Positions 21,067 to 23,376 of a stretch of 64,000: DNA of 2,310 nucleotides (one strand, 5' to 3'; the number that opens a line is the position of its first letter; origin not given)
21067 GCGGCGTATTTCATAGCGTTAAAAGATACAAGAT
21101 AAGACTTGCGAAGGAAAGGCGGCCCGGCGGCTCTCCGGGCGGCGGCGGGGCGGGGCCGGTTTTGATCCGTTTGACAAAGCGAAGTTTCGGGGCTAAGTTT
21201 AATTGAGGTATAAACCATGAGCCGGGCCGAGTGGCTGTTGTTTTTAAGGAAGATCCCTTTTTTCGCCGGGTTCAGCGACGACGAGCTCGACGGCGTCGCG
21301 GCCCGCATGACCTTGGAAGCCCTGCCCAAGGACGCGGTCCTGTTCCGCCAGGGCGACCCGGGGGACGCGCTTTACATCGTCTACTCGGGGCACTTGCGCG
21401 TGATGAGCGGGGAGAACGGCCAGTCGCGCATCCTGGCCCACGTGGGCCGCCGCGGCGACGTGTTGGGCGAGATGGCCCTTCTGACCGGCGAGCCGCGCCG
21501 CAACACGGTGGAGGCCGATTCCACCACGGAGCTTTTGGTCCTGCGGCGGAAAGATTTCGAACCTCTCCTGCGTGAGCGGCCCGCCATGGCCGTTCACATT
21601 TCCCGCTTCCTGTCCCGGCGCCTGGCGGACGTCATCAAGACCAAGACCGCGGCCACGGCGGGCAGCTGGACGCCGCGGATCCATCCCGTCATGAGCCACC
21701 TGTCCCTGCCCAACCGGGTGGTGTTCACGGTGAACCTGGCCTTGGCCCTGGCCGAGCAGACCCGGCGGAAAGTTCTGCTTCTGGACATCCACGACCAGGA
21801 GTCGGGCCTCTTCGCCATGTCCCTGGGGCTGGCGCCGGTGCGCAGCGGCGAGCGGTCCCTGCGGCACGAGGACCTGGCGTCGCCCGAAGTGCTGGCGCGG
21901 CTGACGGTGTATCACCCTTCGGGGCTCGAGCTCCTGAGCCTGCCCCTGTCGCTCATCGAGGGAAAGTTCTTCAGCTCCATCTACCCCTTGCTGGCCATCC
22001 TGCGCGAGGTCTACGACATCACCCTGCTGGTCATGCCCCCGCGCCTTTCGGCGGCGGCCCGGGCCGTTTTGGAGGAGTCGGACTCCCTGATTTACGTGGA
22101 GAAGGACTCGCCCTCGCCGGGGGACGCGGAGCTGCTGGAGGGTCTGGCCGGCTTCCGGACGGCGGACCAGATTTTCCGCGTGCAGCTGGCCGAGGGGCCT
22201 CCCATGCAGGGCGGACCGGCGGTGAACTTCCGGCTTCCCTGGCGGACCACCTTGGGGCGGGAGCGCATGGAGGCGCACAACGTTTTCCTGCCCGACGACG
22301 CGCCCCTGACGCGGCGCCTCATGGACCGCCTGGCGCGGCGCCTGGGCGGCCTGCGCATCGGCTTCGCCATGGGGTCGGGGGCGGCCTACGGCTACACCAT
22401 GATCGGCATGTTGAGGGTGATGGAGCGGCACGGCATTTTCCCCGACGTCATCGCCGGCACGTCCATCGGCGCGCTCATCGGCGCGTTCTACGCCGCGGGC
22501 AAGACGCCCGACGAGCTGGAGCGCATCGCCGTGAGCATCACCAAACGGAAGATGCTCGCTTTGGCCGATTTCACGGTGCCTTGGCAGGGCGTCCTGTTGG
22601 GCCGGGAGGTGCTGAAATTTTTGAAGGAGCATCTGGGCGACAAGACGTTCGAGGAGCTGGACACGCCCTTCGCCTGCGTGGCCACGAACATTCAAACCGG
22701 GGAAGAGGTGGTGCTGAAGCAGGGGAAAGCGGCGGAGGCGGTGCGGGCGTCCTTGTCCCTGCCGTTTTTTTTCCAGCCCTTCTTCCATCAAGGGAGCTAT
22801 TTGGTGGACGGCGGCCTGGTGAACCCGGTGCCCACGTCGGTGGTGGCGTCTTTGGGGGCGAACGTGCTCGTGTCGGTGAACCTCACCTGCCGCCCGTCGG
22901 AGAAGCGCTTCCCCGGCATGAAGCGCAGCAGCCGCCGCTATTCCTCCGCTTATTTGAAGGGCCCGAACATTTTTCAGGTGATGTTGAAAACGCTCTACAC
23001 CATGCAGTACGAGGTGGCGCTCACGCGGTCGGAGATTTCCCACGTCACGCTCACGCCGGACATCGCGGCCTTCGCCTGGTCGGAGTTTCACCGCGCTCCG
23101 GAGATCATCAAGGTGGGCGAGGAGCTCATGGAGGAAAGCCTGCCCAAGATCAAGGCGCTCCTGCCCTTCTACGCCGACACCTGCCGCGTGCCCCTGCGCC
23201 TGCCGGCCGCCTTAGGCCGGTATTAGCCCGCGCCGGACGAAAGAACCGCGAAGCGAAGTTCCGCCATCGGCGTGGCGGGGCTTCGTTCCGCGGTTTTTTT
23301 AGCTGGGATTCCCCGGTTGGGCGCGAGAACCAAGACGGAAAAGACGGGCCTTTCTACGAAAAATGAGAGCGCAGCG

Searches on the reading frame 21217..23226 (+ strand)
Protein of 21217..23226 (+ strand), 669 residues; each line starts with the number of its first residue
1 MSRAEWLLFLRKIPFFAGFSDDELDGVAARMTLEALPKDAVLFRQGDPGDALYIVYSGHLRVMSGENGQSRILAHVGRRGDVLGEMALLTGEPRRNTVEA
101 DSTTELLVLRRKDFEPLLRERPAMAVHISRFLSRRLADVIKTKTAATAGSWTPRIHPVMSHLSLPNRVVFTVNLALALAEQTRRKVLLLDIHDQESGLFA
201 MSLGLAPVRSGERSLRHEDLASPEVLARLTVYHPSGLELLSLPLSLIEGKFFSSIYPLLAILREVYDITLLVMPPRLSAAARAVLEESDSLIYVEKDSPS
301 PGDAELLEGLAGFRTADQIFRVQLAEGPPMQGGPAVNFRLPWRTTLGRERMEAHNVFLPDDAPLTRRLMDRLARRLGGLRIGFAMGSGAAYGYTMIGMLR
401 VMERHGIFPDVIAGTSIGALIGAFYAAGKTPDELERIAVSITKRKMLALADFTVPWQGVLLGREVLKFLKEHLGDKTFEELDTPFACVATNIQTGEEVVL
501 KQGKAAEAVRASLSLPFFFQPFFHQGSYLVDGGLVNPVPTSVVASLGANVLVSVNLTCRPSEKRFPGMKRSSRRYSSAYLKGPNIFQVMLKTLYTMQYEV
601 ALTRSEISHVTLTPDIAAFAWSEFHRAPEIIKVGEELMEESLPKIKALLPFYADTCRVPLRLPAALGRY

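Call 3: search_protein_families(library=pfam, proteins=[window:21217-23226:+], max_evalue=0.01)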
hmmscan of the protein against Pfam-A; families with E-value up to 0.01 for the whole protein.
window:21217-23226:+ (669 aa): 3 families
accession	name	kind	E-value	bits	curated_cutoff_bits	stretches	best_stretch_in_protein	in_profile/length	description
PF01734.28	Patatin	-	5.8e-32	111.9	27.7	1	384-542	2-189/191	Patatin-like phospholipase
PF00027.35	cNMP_binding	-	6e-23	81.1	27.5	1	35-120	3-88/89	Cyclic nucleotide-binding domain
PF13614.12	AAA_31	-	0.0004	20.8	27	1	171-293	19-145/177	AAA domain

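Call 4: search_protein_families(library=padloc, proteins=[window:21217-23226:+], max_evalue=0.01)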
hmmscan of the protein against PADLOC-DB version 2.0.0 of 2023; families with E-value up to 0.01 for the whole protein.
window:21217-23226:+ (669 aa): 7 families
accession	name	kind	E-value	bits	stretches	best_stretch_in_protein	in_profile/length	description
PDLC02371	PycTIR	-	7e-11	40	1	26-145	32-147/288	-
PDLC00731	Effector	-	4.2e-10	37.1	1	27-138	36-143/306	TIR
PDLC00758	Effector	-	1.8e-08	32.1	1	410-541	42-190/331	Phospholipase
PDLC00734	PycC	-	1.4e-07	29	1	31-139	33-142/374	Pycsar cyclase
PDLC00732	Effector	-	9.2e-07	26.1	1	27-138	32-139/301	TIR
PDLC00757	Effector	-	1.6e-06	25.7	1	410-541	45-195/331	Phospholipase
PDLC00755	Effector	-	0.00013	19.2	1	386-506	17-135/311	Phospholipase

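Call 5: search_protein_families(library=ncbifam, proteins=[window:21217-23226:+], max_evalue=0.01)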
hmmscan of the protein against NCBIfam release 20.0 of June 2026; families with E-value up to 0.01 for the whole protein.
window:21217-23226:+ (669 aa): 12 families
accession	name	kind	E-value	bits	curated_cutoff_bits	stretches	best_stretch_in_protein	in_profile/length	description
NF007623.0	PRK10279.1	equivalog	1.4e-42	145.9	272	1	379-557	4-181/301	patatin-like phospholipase RssA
TIGR03896.1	cyc_nuc_ocin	subfamily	2.3e-13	50.2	161.05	1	10-142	139-276/317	bacteriocin-type transport-associated protein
NF058543.1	ActPatMycb56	equivalog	6.3e-11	41.7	460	1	15-142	3-128/317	acetyltransferase Pat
NF041163.2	encap_f2b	equivalog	6.9e-11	41.9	400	1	10-136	73-201/450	family 2B encapsulin nanocompartment shell protein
NF008732.0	PRK11753.1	equivalog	7e-11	42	266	1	22-144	14-137/214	cAMP-activated global transcriptional regulator CRP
NF006901.0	PRK09392.1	equivalog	3.8e-07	29.7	211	1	9-143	8-141/236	transcriptional activator FtrB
NF041079.1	CBASS_lipase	equivalog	1.3e-05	24.6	200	1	410-540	36-181/317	CBASS cGAMP-activated phospholipase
NF043045.1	T4SS_VpdC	equivalog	4.6e-05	21.6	1000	0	505-545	468-508/880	Dot/Icm T4SS effector VpdC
NF053870.1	DS2_1_antiphage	equivalog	0.00019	20.9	400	1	388-507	8-125/299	anti-phage phospholipase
NF050815.1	TransActFtrBCaul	equivalog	0.00044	19.6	300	1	6-121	7-121/251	transcriptional activator FtrB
NF050806.1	TransRegFixKCaul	equivalog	0.0043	16.3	300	1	35-130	27-119/215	transcriptional regulator FixK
NF007707.0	PRK10402.1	subfamily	0.0047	16.6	180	1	26-147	26-147/226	transcriptional regulator YeiL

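Call 19: find_homologous_proteins(query=window:21217-23226:+)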
Query window:21217-23226:+ (669 aa): 331 proteins with E <= 0.001 among 8000 candidates; the best 120 are listed.
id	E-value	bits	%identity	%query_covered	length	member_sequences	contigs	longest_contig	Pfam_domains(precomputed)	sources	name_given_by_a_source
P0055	0.0e+0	1468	99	100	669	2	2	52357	PF00027.36,PF01734.28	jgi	jgi:NTE family protein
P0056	2.1e-280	950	63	99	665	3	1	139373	PF00027.36,PF01734.28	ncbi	-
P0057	1.7e-271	920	63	100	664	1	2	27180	PF00027.36,PF01734.28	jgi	-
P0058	5.3e-268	909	61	99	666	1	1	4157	PF00027.36,PF01734.28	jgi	jgi:NTE family protein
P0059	1.8e-264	897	61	99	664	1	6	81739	PF00027.36,PF01734.28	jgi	jgi:NTE family protein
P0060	5.1e-262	889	62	98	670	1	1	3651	PF00027.36,PF01734.28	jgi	jgi:NTE family protein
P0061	6.2e-261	886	60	100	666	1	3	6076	PF00027.36,PF01734.28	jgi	jgi:NTE family protein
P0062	2.0e-254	864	61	98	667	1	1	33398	PF00027.36,PF01734.28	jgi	jgi:NTE family protein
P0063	6.6e-252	856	59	98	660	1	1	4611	PF00027.36,PF01734.28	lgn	-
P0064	7.2e-247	839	57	98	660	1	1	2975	PF00027.36,PF01734.28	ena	-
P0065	1.7e-239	815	58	98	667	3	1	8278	PF00027.36,PF01734.28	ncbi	-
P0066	9.6e-235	799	57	98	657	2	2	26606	PF00027.36,PF01734.28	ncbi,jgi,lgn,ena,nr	ncbi:MAG TPA: patatin-like phospholipase family protein [Elusimicrobiota bacterium]|nr:patatin-like 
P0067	5.9e-227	773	55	97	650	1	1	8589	PF00027.36,PF01734.28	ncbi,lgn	-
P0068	1.9e-211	722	53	98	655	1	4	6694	PF00027.36,PF01734.28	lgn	-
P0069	5.2e-210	717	53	98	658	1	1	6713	PF00027.36,PF01734.28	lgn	-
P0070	1.7e-204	699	50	98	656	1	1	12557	PF00027.36,PF01734.28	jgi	jgi:NTE family protein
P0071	6.2e-200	684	52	100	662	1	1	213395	PF00027.36,PF01734.28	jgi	jgi:NTE family protein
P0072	2.1e-196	672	51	97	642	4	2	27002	PF00027.36,PF01734.28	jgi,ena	jgi:NTE family protein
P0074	1.7e-195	669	49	98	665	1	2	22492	PF00027.36,PF01734.28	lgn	-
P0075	3.6e-195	668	49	98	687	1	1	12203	PF00027.36,PF01734.28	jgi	-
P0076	5.5e-195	668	49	98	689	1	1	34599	PF00027.36,PF01734.28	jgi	jgi:NTE family protein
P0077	1.8e-193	663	51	97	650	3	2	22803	PF00027.36,PF01734.28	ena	-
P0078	2.5e-188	646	48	98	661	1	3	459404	PF00027.36,PF01734.28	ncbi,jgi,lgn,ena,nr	ncbi:MAG TPA: patatin-like phospholipase family protein [Elusimicrobiota bacterium]|nr:patatin-like 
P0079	1.3e-187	643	49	99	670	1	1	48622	PF00027.36,PF01734.28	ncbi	-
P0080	2.6e-186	639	48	99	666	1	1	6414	PF00027.36,PF01734.28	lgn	-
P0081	4.4e-186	638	48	99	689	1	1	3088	PF00027.36,PF01734.28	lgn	-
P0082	3.0e-183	629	50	93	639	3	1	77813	PF00027.36,PF01734.28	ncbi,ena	-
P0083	4.3e-183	628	48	99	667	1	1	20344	PF00027.36,PF01734.28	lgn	-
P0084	5.7e-183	628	47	98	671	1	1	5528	PF00027.36,PF01734.28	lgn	-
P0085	5.9e-183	628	47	99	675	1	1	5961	PF00027.36,PF01734.28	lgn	-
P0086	6.0e-183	628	47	99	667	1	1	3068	PF00027.36,PF01734.28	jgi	jgi:NTE family protein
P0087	2.1e-182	626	48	99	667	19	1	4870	PF00027.36,PF01734.28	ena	-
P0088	2.8e-182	626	48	98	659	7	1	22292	PF00027.36,PF01734.28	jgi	-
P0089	5.4e-181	621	46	98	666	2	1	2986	PF00027.36,PF01734.28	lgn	-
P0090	1.3e-180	620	48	99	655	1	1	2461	PF00027.36,PF01734.28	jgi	jgi:NTE family protein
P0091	8.8e-180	617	48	98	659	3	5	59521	PF00027.36,PF01734.28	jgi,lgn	jgi:NTE family protein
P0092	1.5e-179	617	47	99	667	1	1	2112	PF00027.36,PF01734.28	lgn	-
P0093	2.4e-179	616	49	95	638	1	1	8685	PF00027.36,PF01734.28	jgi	-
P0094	7.0e-179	614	48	98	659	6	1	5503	PF00027.36,PF01734.28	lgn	-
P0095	1.1e-178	614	48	98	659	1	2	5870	PF00027.36,PF01734.28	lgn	-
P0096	1.1e-178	614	46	99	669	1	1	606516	PF00027.36,PF01734.28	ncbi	-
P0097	1.8e-178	613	48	98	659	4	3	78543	PF00027.36,PF01734.28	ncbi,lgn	-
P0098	3.0e-178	612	47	99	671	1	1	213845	PF00027.36,PF01734.28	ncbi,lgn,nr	ncbi:MAG: hypothetical protein KCHDKBKB_02724 [Elusimicrobia bacterium]|nr:hypothetical protein [Elu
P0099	4.2e-178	612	45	99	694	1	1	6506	PF00027.36,PF01734.28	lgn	-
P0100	7.1e-178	611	46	99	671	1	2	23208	PF00027.36,PF01734.28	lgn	-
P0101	1.5e-176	607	45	99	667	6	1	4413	PF00027.36,PF01734.28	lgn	-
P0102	4.7e-175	602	46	99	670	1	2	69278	PF00027.36,PF01734.28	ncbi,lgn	-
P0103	1.3e-174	600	45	99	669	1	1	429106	PF00027.36,PF01734.28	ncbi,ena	-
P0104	2.2e-173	596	45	97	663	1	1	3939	PF00027.36,PF01734.28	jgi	jgi:NTE family protein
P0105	6.4e-173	595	46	98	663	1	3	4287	PF00027.36,PF01734.28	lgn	-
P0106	1.5e-171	590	45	98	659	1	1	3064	PF00027.36,PF01734.28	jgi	jgi:NTE family protein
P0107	1.6e-171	590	45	99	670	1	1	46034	PF00027.36,PF01734.28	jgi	jgi:NTE family protein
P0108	2.4e-171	590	45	98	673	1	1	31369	PF00027.36,PF01734.28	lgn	-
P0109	3.6e-171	589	47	94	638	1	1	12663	PF00027.36,PF01734.28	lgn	-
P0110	1.0e-170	587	45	98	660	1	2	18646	PF00027.36,PF01734.28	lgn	-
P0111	1.8e-170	587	44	99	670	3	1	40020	PF00027.36,PF01734.28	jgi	jgi:NTE family protein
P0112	2.3e-170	586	46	98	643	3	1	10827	PF00027.36,PF01734.28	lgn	-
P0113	6.6e-168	578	46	98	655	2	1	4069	PF00027.36,PF01734.28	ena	-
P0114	1.6e-167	577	43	99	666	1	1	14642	PF00027.36,PF01734.28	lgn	-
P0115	2.1e-167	577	44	99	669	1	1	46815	PF00027.36,PF01734.28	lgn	-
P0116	2.0e-166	573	44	98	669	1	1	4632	PF00027.36,PF01734.28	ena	-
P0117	1.2e-165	571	45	93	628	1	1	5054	PF00027.36,PF01734.28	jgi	jgi:NTE family protein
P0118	2.8e-165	569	45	94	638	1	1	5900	PF00027.36,PF01734.28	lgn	-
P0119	8.9e-165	568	45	98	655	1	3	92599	PF00027.36,PF01734.28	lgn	-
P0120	1.1e-164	568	46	98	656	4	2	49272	PF00027.36,PF01734.28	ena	-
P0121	7.6e-164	565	44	98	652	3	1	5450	PF00027.36,PF01734.28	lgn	-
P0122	7.6e-163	561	46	94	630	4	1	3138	PF00027.36,PF01734.28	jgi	jgi:NTE family protein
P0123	8.1e-163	561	43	98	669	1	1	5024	PF00027.36,PF01734.28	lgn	-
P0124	1.3e-162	561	43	99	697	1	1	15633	PF00027.36,PF01734.28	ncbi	-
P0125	2.1e-162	560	43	99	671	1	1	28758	PF00027.36,PF01734.28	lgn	-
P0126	3.6e-162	559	44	94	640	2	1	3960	PF00027.36,PF01734.28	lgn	-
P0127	5.9e-162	559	44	94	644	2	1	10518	PF00027.36,PF01734.28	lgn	-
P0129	2.4e-161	557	45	98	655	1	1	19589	PF00027.36,PF01734.28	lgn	-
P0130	4.5e-161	556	43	99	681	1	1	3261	PF00027.36,PF01734.28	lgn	-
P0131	5.3e-160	552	44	97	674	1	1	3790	PF00027.36,PF01734.28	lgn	-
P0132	1.4e-159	551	44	98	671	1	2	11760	PF00027.36,PF01734.28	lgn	-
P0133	8.4e-159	548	44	94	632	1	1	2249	PF00027.36,PF01734.28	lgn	-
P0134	1.6e-158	547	43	99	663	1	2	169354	PF00027.36,PF01734.28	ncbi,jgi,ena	jgi:NTE family protein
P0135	1.0e-157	545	43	97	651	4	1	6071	PF00027.36,PF01734.28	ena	-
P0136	1.6e-157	544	42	98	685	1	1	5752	PF00027.36,PF01734.28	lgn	-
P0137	7.8e-157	542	42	99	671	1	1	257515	PF00027.36,PF01734.28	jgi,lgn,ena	-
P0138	8.8e-157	541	43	98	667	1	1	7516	PF00027.36,PF01734.28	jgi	jgi:NTE family protein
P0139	2.9e-156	540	44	98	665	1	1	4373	PF00027.36,PF01734.28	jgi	jgi:NTE family protein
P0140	1.3e-155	538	42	99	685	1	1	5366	PF00027.36,PF01734.28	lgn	-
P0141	4.3e-155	536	42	98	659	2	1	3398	PF00027.36,PF01734.28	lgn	-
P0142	4.3e-154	533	42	98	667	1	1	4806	PF00027.36,PF01734.28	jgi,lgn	-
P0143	5.7e-154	532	41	98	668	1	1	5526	PF00027.36,PF01734.28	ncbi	-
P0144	6.8e-154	532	41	98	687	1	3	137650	PF00027.36,PF01734.28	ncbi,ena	-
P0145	2.6e-152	527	41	99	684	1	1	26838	PF00027.36,PF01734.28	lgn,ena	-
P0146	3.0e-152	526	41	98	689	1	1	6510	PF00027.36,PF01734.28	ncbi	-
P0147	4.4e-152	526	41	98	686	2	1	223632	PF00027.36,PF01734.28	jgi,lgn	jgi:NTE family protein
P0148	9.0e-152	525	42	98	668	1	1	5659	PF00027.36,PF01734.28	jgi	jgi:NTE family protein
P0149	1.5e-151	524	41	99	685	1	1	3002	PF00027.36,PF01734.28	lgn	-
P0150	3.8e-151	523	41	98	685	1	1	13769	PF00027.36,PF01734.28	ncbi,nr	ncbi:MAG: cyclic nucleotide-binding domain-containing protein [Elusimicrobia bacterium]|nr:cyclic nu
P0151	1.2e-150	521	41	98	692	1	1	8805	PF00027.36,PF01734.28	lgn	-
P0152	1.9e-149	517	42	99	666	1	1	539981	PF00027.36,PF01734.28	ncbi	-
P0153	2.0e-148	514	41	98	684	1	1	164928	PF00027.36,PF01734.28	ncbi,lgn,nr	ncbi:MAG: cyclic nucleotide-binding domain-containing protein [Elusimicrobia bacterium]|nr:cyclic nu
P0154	7.6e-148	512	41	98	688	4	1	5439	PF00027.36,PF01734.28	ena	-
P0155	1.2e-147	511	40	98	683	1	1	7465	PF00027.36,PF01734.28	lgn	-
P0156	1.9e-147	511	40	98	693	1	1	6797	PF00027.36,PF01734.28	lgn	-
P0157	4.8e-147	509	39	98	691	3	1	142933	PF00027.36,PF01734.28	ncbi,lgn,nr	ncbi:MAG: patatin-like phospholipase family protein [Elusimicrobia bacterium]|nr:patatin-like phosph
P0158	5.0e-147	509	39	98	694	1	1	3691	PF00027.36,PF01734.28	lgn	-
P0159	7.1e-147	509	43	98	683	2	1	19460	PF00027.36,PF01734.28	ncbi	ncbi:MAG: patatin-like phospholipase family protein [Elusimicrobiota bacterium]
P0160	8.0e-147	509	40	99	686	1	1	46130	PF00027.36,PF01734.28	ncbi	-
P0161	2.9e-146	507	40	99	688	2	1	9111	PF00027.36,PF01734.28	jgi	jgi:NTE family protein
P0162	3.5e-145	503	40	98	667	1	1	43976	PF00027.36,PF01734.28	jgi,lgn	-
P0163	5.3e-145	503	39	99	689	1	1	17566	PF00027.36,PF01734.28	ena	-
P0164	6.9e-145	502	39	99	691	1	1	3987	PF00027.36,PF01734.28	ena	-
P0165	1.2e-144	501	40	98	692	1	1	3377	PF00027.36,PF01734.28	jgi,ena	jgi:NTE family protein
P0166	1.8e-144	501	39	98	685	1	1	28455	PF00027.36,PF01734.28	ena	-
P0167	1.0e-143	498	39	99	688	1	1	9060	PF00027.36,PF01734.28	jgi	jgi:NTE family protein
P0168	1.2e-143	498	39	99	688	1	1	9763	PF00027.36,PF01734.28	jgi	jgi:NTE family protein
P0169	1.2e-143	498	39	99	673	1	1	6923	PF00027.36,PF01734.28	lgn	-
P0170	2.0e-143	497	40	100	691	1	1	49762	PF00027.36,PF01734.28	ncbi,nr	ncbi:MAG: patatin-like phospholipase family protein [Elusimicrobia bacterium]|nr:patatin-like phosph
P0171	1.2e-142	495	41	98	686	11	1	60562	PF00027.36,PF01734.28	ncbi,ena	-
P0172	1.7e-142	494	40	98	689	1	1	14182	PF00027.36,PF01734.28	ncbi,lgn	-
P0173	3.6e-142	493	40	97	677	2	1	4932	PF00027.36,PF01734.28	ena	-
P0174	3.4e-141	490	42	98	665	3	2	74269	PF00027.36,PF01734.28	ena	-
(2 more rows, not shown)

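Call 20: find_encoding_contigs(protein=P0078, flank=7000, max_places=1)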
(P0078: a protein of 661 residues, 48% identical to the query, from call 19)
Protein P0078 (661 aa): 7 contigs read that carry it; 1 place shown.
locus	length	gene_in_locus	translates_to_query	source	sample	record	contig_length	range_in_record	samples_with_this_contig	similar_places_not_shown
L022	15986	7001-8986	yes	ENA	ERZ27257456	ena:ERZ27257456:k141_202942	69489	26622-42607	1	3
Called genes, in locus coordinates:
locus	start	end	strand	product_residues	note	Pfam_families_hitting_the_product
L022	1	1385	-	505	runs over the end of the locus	PF07698:7TM-7TMR_HD, PF01966:HD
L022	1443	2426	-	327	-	PF01695:IstB_IS21 (weak), PF02562:PhoH, PF13245:AAA_19 (weak), PF13604:AAA_30 (weak)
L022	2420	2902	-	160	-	PF01476:LysM (faint)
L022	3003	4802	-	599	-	PF01336:tRNA_anti-codon, PF00152:tRNA-synt_2, PF02938:GAD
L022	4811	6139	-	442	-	PF13393:tRNA-synt_His, PF00152:tRNA-synt_2 (faint), PF00587:tRNA-synt_2b, PF03129:HGTP_anticodon (weak)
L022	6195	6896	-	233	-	PF00027:cNMP_binding, PF13545:HTH_Crp_2, PF00325:Crp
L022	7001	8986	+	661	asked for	PF00027:cNMP_binding, PF01734:Patatin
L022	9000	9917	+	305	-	PF00294:PfkB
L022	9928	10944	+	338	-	PF00389:2-Hacid_dh, PF02826:2-Hacid_dh_C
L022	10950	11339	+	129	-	PF23198:PDE8A_N (weak), PF00072:Response_reg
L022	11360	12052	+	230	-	PF02586:SRAP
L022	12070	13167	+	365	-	PF00365:PFK, PF01513:NAD_kinase (weak)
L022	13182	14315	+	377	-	PF16930:Porin_5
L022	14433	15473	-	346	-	PF13489:Methyltransf_23 (weak), PF13847:Methyltransf_31 (faint), PF08241:Methyltransf_11, PF08242:Methyltransf_12 (weak), PF13649:Methyltransf_25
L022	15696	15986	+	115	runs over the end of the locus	-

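Call 21: find_encoding_contigs(protein=P0096, flank=7000, max_places=1)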
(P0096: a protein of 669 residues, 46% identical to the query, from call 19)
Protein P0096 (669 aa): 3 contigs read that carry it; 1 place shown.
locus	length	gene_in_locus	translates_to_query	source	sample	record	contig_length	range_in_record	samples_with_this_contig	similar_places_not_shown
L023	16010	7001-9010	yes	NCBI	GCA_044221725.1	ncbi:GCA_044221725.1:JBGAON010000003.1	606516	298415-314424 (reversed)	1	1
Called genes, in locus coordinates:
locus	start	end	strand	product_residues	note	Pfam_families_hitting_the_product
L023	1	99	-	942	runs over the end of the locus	PF00005:ABC_tran (faint), PF02463:SMC_N (faint), PF13191:AAA_16 (faint), PF13304:AAA_21 (faint), PF13555:AAA_29 (faint), PF20703:nSTAND1 (faint), PF17760:UvrA_inter, PF17755:UvrA_DNA-bind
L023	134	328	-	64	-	-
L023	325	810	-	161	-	PF14907:NTP_transf_5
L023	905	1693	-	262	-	PF03783:CsgG, PF17680:FlgO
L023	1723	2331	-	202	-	PF03783:CsgG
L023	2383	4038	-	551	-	PF00890:FAD_binding_2, PF01266:DAO (weak), PF07992:Pyr_redox_2 (faint), PF02910:Succ_DH_flav_C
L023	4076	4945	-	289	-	PF01590:GAF, PF13185:GAF_2, PF13492:GAF_3, PF00989:PAS, PF08448:PAS_4 (weak), PF13426:PAS_9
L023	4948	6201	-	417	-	PF13393:tRNA-synt_His, PF00587:tRNA-synt_2b, PF03129:HGTP_anticodon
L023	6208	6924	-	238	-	PF00027:cNMP_binding, PF13545:HTH_Crp_2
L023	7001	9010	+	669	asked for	PF00027:cNMP_binding, PF01734:Patatin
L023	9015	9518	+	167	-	-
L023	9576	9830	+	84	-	-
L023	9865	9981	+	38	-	-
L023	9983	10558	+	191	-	PF06736:TMEM175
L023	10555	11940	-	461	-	PF01523:PmbA_TldD_1st (weak), PF19290:PmbA_TldD_2nd, PF19289:PmbA_TldD_3rd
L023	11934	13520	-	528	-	PF01590:GAF, PF13185:GAF_2, PF13492:GAF_3, PF00989:PAS (weak), PF08448:PAS_4, PF13188:PAS_8 (weak), PF00512:HisKA, PF02518:HATPase_c, +2 more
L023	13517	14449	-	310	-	PF02618:YceG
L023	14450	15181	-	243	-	PF01522:Polysacc_deac_1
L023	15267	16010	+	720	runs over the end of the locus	PF00672:HAMP, PF00989:PAS, PF13426:PAS_9 (weak), PF00512:HisKA, PF02518:HATPase_c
